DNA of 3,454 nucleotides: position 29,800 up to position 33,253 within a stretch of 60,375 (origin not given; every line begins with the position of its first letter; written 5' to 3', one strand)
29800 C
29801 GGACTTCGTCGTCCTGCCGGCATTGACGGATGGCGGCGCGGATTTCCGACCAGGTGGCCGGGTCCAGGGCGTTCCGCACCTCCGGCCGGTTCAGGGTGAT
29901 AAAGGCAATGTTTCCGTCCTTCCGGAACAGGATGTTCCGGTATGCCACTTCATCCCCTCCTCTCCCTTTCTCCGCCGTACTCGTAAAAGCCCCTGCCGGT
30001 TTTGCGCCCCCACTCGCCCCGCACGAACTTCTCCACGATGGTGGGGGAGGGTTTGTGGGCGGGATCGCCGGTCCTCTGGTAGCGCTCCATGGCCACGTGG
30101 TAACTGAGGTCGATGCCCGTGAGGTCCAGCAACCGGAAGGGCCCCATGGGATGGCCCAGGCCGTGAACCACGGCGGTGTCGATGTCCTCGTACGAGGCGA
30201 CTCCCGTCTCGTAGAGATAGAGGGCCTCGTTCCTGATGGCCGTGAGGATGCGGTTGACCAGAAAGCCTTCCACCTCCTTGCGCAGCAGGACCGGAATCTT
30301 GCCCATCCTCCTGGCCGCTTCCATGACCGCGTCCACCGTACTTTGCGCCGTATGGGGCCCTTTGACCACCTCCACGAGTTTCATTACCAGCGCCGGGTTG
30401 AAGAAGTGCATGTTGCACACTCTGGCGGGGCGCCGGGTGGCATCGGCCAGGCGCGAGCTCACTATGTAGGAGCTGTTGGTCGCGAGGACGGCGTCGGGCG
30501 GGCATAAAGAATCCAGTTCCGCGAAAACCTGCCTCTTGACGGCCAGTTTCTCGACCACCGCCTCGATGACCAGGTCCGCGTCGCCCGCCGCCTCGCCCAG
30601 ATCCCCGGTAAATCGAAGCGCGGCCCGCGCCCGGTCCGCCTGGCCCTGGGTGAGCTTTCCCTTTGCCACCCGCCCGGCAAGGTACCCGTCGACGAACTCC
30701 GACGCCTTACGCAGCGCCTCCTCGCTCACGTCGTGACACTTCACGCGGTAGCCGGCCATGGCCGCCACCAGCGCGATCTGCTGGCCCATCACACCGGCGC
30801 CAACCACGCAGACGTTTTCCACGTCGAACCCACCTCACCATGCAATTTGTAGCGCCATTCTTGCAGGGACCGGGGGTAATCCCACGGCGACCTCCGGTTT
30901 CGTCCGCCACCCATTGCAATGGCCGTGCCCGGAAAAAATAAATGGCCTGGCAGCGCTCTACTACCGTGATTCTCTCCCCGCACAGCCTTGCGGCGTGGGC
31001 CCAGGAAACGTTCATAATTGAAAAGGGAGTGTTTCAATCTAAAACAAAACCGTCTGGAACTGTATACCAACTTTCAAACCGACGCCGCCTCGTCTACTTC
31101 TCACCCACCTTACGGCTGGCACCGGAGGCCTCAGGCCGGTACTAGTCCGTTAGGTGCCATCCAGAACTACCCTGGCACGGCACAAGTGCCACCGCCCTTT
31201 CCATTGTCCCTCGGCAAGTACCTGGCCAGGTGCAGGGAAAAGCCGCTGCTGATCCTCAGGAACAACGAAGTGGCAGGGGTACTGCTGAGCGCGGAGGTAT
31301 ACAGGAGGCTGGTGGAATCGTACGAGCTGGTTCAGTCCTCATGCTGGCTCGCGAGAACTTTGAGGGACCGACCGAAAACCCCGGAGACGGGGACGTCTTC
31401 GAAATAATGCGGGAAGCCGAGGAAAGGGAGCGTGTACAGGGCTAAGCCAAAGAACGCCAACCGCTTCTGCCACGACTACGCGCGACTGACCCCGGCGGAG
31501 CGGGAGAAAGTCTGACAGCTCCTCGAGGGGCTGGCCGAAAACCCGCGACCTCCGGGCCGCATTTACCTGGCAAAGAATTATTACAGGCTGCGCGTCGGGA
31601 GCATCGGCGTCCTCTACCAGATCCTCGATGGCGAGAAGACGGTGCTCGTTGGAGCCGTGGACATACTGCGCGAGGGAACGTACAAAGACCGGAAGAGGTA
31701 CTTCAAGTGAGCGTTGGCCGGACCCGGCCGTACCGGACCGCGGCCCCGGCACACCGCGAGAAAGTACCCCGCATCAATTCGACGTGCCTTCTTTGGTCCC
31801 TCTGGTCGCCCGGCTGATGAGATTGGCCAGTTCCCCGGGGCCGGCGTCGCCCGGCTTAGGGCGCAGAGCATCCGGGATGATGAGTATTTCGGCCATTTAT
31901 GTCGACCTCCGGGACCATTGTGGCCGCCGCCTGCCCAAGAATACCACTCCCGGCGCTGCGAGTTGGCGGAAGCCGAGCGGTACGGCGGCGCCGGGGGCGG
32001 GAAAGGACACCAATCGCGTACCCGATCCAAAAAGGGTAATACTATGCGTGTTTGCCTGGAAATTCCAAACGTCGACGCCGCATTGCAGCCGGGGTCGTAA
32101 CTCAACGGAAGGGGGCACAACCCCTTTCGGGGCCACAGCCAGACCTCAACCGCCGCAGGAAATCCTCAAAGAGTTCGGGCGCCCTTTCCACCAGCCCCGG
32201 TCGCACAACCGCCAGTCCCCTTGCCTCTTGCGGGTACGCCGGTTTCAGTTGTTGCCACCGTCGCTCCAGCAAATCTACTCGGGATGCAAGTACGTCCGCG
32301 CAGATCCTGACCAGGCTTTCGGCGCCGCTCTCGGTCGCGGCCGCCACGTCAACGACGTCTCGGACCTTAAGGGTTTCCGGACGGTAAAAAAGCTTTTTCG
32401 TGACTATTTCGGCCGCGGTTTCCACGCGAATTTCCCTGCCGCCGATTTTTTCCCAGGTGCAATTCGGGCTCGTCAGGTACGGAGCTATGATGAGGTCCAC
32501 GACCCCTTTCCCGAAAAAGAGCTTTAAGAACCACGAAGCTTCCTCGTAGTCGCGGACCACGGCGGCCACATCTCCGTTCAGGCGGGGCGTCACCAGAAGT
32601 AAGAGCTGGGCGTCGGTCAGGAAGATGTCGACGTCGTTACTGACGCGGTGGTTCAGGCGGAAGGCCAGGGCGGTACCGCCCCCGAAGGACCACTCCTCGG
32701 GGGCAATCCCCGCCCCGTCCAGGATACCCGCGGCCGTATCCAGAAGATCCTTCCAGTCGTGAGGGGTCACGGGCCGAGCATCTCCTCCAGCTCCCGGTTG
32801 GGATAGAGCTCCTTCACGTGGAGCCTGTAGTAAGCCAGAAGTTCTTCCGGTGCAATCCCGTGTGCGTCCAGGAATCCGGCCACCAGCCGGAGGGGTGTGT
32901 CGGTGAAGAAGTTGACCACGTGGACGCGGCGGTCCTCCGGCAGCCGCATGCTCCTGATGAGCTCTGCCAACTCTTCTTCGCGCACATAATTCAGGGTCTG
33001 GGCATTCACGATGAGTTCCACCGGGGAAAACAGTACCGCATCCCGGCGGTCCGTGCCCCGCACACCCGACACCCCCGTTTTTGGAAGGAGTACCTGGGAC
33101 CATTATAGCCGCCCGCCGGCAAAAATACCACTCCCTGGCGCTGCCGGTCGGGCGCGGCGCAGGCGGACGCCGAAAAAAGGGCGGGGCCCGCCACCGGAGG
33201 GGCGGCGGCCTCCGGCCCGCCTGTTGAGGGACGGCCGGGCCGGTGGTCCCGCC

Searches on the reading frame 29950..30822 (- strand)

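Call 66: search_protein_families(library=pfam, proteins=[window:29950-30822:-], max_evalue=0.00001)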
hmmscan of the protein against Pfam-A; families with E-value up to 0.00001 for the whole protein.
window:29950-30822:- (290 aa): 3 families
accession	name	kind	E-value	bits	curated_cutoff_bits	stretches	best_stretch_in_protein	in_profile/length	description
PF02737.24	3HCDH_N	-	9.6e-63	211.8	22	1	3-182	1-178/180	3-hydroxyacyl-CoA dehydrogenase, NAD binding domain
PF00725.27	3HCDH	-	4.6e-30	104.4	22.1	1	186-282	1-97/97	3-hydroxyacyl-CoA dehydrogenase, C-terminal domain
PF03446.21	NAD_binding_2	-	4e-06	27.4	21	0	4-124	2-102/161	NAD binding domain of 6-phosphogluconate dehydrogenase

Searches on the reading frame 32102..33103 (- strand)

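Call 6: search_protein_families(library=pfam, proteins=[window:32102-33103:-])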
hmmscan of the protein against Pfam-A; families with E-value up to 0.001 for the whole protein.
window:32102-33103:- (333 aa): 1 family
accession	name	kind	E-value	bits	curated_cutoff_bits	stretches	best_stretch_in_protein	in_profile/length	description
PF08843.17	AbiEii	-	5.6e-10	40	22.5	1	135-181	12-54/238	Nucleotidyl transferase AbiEii toxin, Type IV TA system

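Call 8: search_protein_families(library=ncbifam, proteins=[window:32102-33103:-], max_evalue=0.01)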
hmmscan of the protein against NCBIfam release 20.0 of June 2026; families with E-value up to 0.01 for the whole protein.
window:32102-33103:- (333 aa): 0 families
